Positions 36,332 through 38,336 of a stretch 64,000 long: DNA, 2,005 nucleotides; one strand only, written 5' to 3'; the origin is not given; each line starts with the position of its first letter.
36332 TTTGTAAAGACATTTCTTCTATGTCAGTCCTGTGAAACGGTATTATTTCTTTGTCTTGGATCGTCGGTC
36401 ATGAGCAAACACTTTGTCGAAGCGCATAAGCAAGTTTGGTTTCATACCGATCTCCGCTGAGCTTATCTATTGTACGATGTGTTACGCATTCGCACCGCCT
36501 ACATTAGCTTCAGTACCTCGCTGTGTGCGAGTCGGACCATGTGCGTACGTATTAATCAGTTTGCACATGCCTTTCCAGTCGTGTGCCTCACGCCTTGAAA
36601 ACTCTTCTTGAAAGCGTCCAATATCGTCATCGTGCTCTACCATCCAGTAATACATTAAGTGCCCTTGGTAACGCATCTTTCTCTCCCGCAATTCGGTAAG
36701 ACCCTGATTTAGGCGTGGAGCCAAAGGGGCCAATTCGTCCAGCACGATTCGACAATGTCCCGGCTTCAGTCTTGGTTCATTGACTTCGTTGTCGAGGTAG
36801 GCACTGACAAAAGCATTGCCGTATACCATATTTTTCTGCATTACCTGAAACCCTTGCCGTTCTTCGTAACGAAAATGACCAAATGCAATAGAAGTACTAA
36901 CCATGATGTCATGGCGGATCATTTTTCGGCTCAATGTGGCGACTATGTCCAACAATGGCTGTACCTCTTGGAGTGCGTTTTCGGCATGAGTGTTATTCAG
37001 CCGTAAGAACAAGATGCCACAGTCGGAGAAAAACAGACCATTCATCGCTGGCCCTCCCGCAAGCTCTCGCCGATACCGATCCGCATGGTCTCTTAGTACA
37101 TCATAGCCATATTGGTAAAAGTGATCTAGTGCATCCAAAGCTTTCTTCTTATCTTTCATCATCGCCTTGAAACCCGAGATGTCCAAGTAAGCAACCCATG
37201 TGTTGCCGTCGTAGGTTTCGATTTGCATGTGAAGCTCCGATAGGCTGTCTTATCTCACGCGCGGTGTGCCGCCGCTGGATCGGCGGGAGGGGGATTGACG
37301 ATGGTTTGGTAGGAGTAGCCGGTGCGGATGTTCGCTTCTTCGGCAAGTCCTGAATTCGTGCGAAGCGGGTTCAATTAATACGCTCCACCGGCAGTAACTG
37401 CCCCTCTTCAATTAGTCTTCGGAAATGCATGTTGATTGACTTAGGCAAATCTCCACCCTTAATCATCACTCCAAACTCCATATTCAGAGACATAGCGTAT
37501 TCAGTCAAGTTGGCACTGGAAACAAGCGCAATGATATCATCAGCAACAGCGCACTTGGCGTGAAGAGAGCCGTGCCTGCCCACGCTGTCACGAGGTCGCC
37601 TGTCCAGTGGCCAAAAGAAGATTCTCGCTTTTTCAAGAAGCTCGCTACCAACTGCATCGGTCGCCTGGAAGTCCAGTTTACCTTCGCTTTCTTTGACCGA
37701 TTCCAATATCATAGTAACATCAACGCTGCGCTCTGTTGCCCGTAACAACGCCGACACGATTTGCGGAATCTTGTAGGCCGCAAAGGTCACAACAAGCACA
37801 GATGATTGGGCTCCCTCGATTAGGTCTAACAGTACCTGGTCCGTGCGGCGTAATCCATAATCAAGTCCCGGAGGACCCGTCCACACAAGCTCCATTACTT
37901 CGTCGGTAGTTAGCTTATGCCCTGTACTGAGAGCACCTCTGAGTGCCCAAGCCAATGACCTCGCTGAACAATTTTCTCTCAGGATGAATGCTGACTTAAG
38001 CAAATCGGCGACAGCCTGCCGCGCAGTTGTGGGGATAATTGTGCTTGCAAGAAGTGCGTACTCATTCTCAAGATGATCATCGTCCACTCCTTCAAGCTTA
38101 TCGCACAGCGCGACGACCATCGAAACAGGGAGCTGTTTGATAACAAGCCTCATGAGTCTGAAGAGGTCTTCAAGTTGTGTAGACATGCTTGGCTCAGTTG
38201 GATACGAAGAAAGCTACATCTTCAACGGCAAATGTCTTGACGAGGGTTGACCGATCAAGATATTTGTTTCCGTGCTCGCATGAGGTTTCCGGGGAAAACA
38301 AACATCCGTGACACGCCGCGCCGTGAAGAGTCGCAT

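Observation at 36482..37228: Orphan class-III-cyclase-like 248-aa gene wedged between DISARM and a giant STAND NTPase: possible signalling partner or new two-gene system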

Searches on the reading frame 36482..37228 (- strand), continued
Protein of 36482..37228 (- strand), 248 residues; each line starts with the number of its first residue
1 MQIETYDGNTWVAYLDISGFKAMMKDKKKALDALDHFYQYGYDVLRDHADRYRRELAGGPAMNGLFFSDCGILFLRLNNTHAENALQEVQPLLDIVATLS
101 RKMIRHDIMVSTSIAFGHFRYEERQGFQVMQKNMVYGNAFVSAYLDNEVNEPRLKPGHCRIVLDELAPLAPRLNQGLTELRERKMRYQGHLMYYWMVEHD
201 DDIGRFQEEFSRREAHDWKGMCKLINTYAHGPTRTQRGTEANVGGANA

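Call 64: search_protein_families(library=pfam, proteins=[L026:4443-5381:+, L029:8623-9456:+, L030:8088-9383:+, L025:8653-9423:+, L050:1000-2028:+, L059:4406-5326:+, L054:8612-9136:+, L053:8637-9698:+, L031:8654-10255:+, L014:8950-9963:+], max_evalue=0.01)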
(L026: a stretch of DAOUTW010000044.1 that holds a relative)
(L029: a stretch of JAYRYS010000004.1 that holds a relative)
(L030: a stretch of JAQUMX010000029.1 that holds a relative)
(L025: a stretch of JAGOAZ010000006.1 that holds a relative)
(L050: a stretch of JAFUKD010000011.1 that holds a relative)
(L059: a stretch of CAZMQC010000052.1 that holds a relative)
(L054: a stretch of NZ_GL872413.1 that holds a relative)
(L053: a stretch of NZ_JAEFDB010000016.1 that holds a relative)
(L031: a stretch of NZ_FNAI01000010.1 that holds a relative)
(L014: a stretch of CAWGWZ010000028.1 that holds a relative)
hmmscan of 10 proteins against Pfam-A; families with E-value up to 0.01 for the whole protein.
L026:4443-5381:+ (312 aa): 3 families
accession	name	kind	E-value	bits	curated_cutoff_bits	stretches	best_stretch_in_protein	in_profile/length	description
PF01882.25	DUF58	-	2.4e-51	174.4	23.4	1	61-270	1-210/216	Protein of unknown function DUF58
PF13519.12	VWA_2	-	1.9e-09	38.5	27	1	100-203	3-105/107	von Willebrand factor type A domain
PF05762.20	VWA_CoxE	-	0.0092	15.9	26.4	0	153-233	106-190/222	VWA domain containing CoxE-like protein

L029:8623-9456:+ (277 aa): 1 family
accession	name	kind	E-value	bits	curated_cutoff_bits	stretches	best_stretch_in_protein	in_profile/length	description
PF18165.6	pP_pnuc_1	-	2.1e-09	37.5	26.3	1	134-232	11-98/133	Predicted pPIWI-associating nuclease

L030:8088-9383:+ (431 aa): 5 families
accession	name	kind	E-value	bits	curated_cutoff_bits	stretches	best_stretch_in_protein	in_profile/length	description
PF01555.25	N6_N4_Mtase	-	4.8e-23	82.7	26.7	2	14-92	143-219/221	DNA methylase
PF09445.16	Methyltransf_15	-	0.00013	22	22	0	205-253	36-81/165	RNA cap guanine-N2 methyltransferase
PF08241.18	Methyltransf_11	-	0.00035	21.6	21.2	0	316-344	66-94/95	Methyltransferase domain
PF01170.24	UPF0020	-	0.00093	19.4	22.3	0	228-258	106-136/197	RMKL-like, methyltransferase domain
PF13847.12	Methyltransf_31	-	0.0038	17.3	27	0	317-351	81-115/145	Methyltransferase domain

L025:8653-9423:+ (256 aa): 1 family
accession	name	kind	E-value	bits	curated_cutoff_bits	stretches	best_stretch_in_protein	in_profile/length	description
PF05014.21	Nuc_deoxyrib_tr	-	0.00054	20.5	28.8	1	20-95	29-103/117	Nucleoside 2-deoxyribosyltransferase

L050:1000-2028:+ (342 aa): 8 families
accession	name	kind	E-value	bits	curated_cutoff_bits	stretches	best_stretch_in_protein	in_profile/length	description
PF16363.11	GDP_Man_Dehyd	-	1e-88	298.4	27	1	7-312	1-332/332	GDP-mannose 4,6 dehydratase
PF01370.27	Epimerase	-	5.9e-71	239.1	20.9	1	6-248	1-240/240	NAD dependent epimerase/dehydratase family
PF01073.25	3Beta_HSD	-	1.5e-15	57.4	22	1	7-231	1-224/280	3-beta hydroxysteroid dehydrogenase/isomerase family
PF02719.21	Polysacc_synt_2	-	6.3e-15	55.6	20.2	1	6-130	1-130/293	Polysaccharide biosynthesis protein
PF04321.23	RmlD_sub_bind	-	2.7e-14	53.4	27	1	4-271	1-236/287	RmlD substrate binding domain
PF07993.18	NAD_binding_4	-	3.2e-13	49.9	20.1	1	8-185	1-206/258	Male sterility protein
PF13460.12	NAD_binding_10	-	0.00012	22.5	27.2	1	45-138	30-108/184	NAD(P)H-binding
PF00106.31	adh_short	-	0.0057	16.6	26.6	0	5-75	2-70/195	short chain dehydrogenase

L059:4406-5326:+ (306 aa): 1 family
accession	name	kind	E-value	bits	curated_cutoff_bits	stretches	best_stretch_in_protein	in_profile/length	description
PF07603.17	Lcl_C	-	1.2e-22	80.8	34.9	1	133-303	2-117/117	Lcl C-terminal domain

L054:8612-9136:+ (174 aa): 0 families

L053:8637-9698:+ (353 aa): 1 family
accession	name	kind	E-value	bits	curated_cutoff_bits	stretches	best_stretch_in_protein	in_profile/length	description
PF05593.20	RHS_repeat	-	0.0001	23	22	0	222-257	1-33/38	RHS Repeat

L031:8654-10255:+ (533 aa): 0 families

L014:8950-9963:+ (337 aa): 2 families
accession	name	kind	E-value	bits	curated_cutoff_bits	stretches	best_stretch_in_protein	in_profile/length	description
PF04986.18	Y2_Tnp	-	1.3e-67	227.8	20.9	1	86-272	1-181/183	Putative transposase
PF14319.11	Zn_Tnp_IS91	-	2.2e-15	56.9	26.3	1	2-44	48-90/90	Transposase zinc-binding domain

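Call 77: find_homologous_proteins(query=A2, max_evalue=0.00001)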
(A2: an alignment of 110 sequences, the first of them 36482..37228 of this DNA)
Query A2 (110 sequences) (248 aa, profile of the alignment): 168 proteins with E <= 0.00001 among 8000 candidates; the best 120 are listed.
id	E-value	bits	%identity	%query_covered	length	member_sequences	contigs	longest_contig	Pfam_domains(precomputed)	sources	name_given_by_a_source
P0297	2.1e-89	317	37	93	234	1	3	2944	-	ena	-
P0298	3.0e-88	313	41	91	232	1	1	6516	-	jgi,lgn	jgi:hypothetical protein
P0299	4.5e-88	313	37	91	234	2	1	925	-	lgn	-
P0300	3.1e-87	310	40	93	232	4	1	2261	-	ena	-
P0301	3.7e-87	310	39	91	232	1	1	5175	-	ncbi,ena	-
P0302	4.2e-87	309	40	91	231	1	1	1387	-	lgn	-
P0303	4.8e-87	309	38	91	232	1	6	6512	-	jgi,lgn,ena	-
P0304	4.9e-87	309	38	91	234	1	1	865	-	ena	-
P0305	5.3e-87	309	40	93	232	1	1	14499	-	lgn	-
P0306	9.9e-87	308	40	91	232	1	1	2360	-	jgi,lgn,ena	-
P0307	2.0e-86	307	37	91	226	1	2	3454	-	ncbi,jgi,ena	-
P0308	2.1e-86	307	40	91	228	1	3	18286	-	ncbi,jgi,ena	-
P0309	2.9e-86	307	38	90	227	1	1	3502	-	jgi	-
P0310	1.3e-85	304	36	98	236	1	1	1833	-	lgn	-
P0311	1.4e-85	304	41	93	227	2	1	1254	-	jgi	-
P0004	1.2e-84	301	40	91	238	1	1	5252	-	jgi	jgi:hypothetical protein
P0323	4.6e-84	299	41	91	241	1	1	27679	-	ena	-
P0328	1.9e-83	297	38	92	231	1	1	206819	-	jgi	jgi:hypothetical protein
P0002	7.9e-83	295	41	92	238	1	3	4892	-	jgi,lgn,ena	-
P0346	1.9e-81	291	39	92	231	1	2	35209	-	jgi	jgi:hypothetical protein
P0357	6.3e-80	286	40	90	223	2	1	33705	-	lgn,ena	-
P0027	4.4e-78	280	36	91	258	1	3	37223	-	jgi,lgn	jgi:hypothetical protein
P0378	1.2e-77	278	38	92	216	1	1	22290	-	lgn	-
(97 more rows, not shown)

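Call 78: find_encoding_contigs(protein=P0328, flank=8000, max_places=1)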
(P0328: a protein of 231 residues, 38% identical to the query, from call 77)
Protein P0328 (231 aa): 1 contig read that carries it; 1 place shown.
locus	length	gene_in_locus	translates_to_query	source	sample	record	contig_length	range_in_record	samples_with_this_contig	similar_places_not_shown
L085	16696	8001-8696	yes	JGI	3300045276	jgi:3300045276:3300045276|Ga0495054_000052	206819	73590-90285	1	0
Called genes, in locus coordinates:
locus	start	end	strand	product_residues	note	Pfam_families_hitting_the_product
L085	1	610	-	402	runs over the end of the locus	PF00266:Aminotran_5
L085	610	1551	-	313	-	PF01592:NifU_N, PF04324:Fer2_BFD, PF01106:NifU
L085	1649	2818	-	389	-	PF17785:PUA_3, PF10672:Methyltrans_SAM, PF02475:TRM5-TYW2_MTfase (weak), PF03602:Cons_hypoth95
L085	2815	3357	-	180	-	PF00588:SpoU_methylase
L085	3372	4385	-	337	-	PF00704:Glyco_hydro_18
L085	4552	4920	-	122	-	PF00072:Response_reg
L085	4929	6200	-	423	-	PF01966:HD, PF13487:HD_5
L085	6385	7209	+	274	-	PF00149:Metallophos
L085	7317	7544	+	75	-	PF11127:YgaP-like_TM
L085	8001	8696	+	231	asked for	-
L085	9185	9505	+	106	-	-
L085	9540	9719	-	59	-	-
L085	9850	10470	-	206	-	PF00581:Rhodanese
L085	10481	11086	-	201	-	PF04143:Sulf_transp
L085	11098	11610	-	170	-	PF04143:Sulf_transp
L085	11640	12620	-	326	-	PF03916:NrfD, PF14589:NrfD_2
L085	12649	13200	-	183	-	PF13484:Fer4_16 (faint), PF12838:Fer4_7, PF13187:Fer4_9, PF13237:Fer4_10 (weak), PF13247:Fer4_11, PF13187:Fer4_9 (weak), PF00037:Fer4 (weak), PF12837:Fer4_6 (weak), +5 more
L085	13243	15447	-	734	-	PF00384:Molybdopterin, PF01568:Molydop_binding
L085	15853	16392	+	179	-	PF13686:DrsE_2, PF02635:DsrE (weak)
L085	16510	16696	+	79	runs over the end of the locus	PF01206:TusA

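Call 79: find_encoding_contigs(protein=P0323, flank=8000, max_places=1)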
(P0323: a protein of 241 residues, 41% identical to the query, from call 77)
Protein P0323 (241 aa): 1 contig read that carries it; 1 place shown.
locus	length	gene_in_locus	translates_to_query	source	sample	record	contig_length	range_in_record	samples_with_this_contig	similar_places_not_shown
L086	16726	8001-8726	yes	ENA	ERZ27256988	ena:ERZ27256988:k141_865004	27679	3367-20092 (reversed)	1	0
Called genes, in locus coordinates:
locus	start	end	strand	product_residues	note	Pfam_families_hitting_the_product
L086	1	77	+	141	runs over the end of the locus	-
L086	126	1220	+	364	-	PF00140:Sigma70_r1_2 (weak), PF04542:Sigma70_r2, PF04539:Sigma70_r3 (faint), PF04545:Sigma70_r4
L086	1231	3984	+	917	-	PF04313:HSDR_N (faint), PF00270:DEAD, PF04851:ResIII, PF18766:SWI2_SNF2, PF00271:Helicase_C (faint), PF08463:EcoEI_R_C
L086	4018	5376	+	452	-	PF04326:SLFN_AlbA_2, PF13749:HATPase_c_4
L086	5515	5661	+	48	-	-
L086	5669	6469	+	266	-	-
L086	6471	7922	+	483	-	PF01420:Methylase_S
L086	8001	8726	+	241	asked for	-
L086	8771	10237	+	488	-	PF12161:HsdM_N, PF02384:N6_Mtase, PF01170:UPF0020, PF07669:Eco57I (weak)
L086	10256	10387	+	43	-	-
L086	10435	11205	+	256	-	PF00350:Dynamin_N (faint), PF00735:Septin, PF04548:AIG1 (weak), PF01926:MMR_HSR1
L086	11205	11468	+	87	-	PF13240:Zn_Ribbon_1 (weak)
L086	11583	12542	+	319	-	PF18928:DUF5677 (weak)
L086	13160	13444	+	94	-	PF12840:HTH_20 (weak), PF01022:HTH_5 (weak), PF13412:HTH_24 (weak)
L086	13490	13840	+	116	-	-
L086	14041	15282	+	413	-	-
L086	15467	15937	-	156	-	PF13635:DUF4143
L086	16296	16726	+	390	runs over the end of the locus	-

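Call 80: find_encoding_contigs(protein=P0346, flank=8000, max_places=1)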
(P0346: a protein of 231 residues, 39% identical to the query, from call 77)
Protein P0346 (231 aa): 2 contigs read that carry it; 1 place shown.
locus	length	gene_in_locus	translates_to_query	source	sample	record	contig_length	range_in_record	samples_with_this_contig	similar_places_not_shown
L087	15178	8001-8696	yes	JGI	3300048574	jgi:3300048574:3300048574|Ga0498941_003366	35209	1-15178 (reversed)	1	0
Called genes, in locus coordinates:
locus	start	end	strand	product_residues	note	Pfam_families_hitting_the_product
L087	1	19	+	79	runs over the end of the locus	PF04977:DivIC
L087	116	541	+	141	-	PF00575:S1, PF23459:S1_RRP5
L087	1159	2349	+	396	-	PF00155:Aminotran_1_2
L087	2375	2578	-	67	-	PF00160:Pro_isomerase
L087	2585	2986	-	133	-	PF00160:Pro_isomerase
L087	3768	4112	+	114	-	PF05973:Gp49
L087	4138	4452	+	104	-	PF01381:HTH_3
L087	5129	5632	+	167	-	-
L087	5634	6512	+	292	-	PF02810:SEC-C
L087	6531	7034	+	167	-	-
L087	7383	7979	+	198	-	-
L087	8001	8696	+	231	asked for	-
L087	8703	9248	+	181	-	-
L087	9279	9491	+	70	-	-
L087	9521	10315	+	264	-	PF24706:DUF7669, PF01939:NucS_C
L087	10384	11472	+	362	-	-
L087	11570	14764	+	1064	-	PF13289:SIR2_2, PF02171:Piwi (weak)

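Call 81: find_encoding_contigs(protein=P0357, flank=8000, max_places=1)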
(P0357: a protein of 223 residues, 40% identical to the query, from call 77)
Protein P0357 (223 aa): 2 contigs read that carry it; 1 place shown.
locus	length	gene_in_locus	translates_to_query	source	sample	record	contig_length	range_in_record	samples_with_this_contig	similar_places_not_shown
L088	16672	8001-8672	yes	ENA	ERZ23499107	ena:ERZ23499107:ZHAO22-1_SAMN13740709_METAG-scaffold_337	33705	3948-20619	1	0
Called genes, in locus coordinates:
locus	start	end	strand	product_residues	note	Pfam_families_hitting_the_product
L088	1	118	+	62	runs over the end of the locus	-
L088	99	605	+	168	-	-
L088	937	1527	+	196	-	-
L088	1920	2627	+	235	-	-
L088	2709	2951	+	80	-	-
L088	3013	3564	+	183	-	-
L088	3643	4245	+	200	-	-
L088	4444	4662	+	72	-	-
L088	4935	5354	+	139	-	-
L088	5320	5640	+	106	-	-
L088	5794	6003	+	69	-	-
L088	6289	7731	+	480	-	-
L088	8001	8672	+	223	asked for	-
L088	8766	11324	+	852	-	-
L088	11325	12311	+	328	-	-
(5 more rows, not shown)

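Call 82: find_encoding_contigs(protein=P0027, flank=8000, max_places=1)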
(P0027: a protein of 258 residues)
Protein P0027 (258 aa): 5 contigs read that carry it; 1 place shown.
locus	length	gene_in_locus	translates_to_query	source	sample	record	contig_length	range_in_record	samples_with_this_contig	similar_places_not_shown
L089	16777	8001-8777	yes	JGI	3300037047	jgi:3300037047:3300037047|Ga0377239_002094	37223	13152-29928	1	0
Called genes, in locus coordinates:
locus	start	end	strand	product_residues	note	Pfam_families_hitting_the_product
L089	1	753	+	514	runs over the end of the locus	-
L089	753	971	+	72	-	-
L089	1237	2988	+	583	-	PF24885:TPR_NPHP3 (faint), PF13181:TPR_8 (faint), PF00515:TPR_1 (faint), PF07719:TPR_2 (faint), PF13174:TPR_6 (faint), PF13371:TPR_9 (faint), PF13374:TPR_10 (faint), PF13424:TPR_12, +3 more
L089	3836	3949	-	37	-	-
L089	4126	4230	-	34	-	-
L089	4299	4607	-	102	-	-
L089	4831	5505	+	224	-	-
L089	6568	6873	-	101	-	-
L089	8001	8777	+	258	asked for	-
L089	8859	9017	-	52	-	-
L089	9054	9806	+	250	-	-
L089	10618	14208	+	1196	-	-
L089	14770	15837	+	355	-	-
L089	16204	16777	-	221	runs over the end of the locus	PF02811:PHP, PF13263:PHP_C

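Call 83: find_encoding_contigs(protein=P0378, flank=8000, max_places=1)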
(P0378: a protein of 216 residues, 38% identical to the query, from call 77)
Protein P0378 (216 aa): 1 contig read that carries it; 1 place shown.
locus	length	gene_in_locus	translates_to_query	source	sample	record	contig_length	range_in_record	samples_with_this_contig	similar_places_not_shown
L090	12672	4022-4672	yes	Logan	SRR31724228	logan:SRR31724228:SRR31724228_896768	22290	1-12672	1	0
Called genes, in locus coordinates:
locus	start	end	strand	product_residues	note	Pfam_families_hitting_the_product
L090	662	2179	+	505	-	-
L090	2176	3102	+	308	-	-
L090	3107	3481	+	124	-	-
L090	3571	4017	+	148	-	-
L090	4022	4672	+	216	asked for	-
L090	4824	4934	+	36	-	-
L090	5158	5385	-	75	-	-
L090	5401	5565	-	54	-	-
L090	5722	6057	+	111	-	PF12728:HTH_17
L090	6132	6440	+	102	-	-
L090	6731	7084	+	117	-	PF21983:NikA-like, PF05713:MobC (faint)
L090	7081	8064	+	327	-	PF03432:Relaxase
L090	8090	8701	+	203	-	-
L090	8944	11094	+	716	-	PF04313:HSDR_N (faint), PF13588:HSDR_N_2 (weak), PF00270:DEAD, PF04851:ResIII, PF18766:SWI2_SNF2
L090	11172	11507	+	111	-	-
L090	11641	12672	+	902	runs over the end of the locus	PF02384:N6_Mtase, PF01170:UPF0020, PF07669:Eco57I (weak), PF01420:Methylase_S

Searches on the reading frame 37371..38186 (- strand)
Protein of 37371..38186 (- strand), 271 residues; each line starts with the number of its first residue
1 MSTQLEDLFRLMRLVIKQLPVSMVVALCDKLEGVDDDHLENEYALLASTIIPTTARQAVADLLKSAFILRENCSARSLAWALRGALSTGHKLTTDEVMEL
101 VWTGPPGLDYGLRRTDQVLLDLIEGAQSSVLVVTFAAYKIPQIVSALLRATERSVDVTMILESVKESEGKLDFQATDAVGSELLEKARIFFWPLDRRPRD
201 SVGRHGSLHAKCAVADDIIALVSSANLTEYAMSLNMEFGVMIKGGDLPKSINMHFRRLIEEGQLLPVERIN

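Call 3: search_protein_families(library=pfam, proteins=[window:37371-38186:-], max_evalue=1)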
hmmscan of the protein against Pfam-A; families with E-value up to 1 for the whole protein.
window:37371-38186:- (271 aa): 2 families
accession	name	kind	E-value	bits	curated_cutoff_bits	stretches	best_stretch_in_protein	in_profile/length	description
PF13091.12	PLDc_2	-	5.5e-18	65.5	27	1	119-258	1-131/132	PLD-like domain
PF00614.28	PLDc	-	0.0042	17.5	21.9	1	206-228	3-25/28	Phospholipase D Active site motif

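Call 4: search_protein_families(library=padloc, proteins=[window:37371-38186:-], max_evalue=1)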
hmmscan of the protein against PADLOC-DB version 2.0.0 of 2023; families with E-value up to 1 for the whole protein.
window:37371-38186:- (271 aa): 29 families (the best 25 are shown)
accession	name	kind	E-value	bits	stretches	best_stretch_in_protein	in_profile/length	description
PDLC02605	DrmC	-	3.1e-67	225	1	7-265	7-266/270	DrmC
PDLC02585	DrmC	-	7e-64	213.8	1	12-265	8-251/253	DrmC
PDLC02589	DrmC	-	8.1e-58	193.6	1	6-267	4-262/264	DrmC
PDLC02606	DrmC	-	1e-52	176.6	1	82-263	2-178/182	DrmC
PDLC02602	DrmC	-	1.5e-45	153.9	1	5-266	3-256/381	DrmC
PDLC02588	DrmC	-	4.3e-44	149.1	1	50-268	42-253/256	DrmC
PDLC02607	DrmC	-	6.5e-43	144.9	1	13-262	11-257/265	DrmC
PDLC02595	DrmC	-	5.8e-41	139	1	25-267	23-267/269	DrmC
PDLC02597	DrmC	-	6.7e-35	119.1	1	97-248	79-225/242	DrmC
PDLC02587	DrmC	-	3.7e-25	86.4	1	43-268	29-265/267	DrmC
PDLC02608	DrmC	-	4e-18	63.8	1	98-243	1-136/162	DrmC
PDLC02614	DrmC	-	2.4e-17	61.1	1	98-259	5-151/153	DrmC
PDLC02612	DrmC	-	3.5e-16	57.4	1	96-265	75-231/235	DrmC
PDLC02616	DrmC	-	2.1e-15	54.9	1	90-260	57-217/224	DrmC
PDLC02609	DrmC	-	3.4e-15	54.7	1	46-257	34-231/241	DrmC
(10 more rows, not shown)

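Call 5: search_protein_families(library=ncbifam, proteins=[window:37371-38186:-], max_evalue=1)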
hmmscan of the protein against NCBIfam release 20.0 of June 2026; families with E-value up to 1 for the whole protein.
window:37371-38186:- (271 aa): 9 families
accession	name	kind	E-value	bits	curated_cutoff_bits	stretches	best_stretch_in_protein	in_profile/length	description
NF038319.1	DISARM_DrmC_I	equivalog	5.6e-65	219.2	133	1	16-260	2-236/236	DISARM system phospholipase D-like protein DrmC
TIGR04265.1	bac_cardiolipin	equivalog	1.8e-08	33.8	290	1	112-266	316-458/483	cardiolipin synthase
NF008427.0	PRK11263.1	equivalog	2.9e-08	33.2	281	1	120-261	213-342/409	cardiolipin synthase ClsB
NF009107.0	PRK12452.1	equivalog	0.00053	18.8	787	1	93-242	326-460/509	cardiolipin synthase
NF010492.0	PRK13912.1-3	equivalog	0.003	17.1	297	1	118-238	38-151/178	nuclease NucT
NF010490.0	PRK13912.1-1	equivalog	0.0075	16.4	211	1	119-241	35-138/159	nuclease NucT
NF010493.0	PRK13912.1-4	equivalog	0.017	15.1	351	1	138-260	50-166/171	nuclease NucT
NF010491.0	PRK13912.1-2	equivalog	0.021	14.6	225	1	203-246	118-159/180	nuclease NucT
NF006946.0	PRK09428.1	equivalog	0.15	11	314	1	206-243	354-391/451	CDP-diacylglycerol--serine O-phosphatidyltransferase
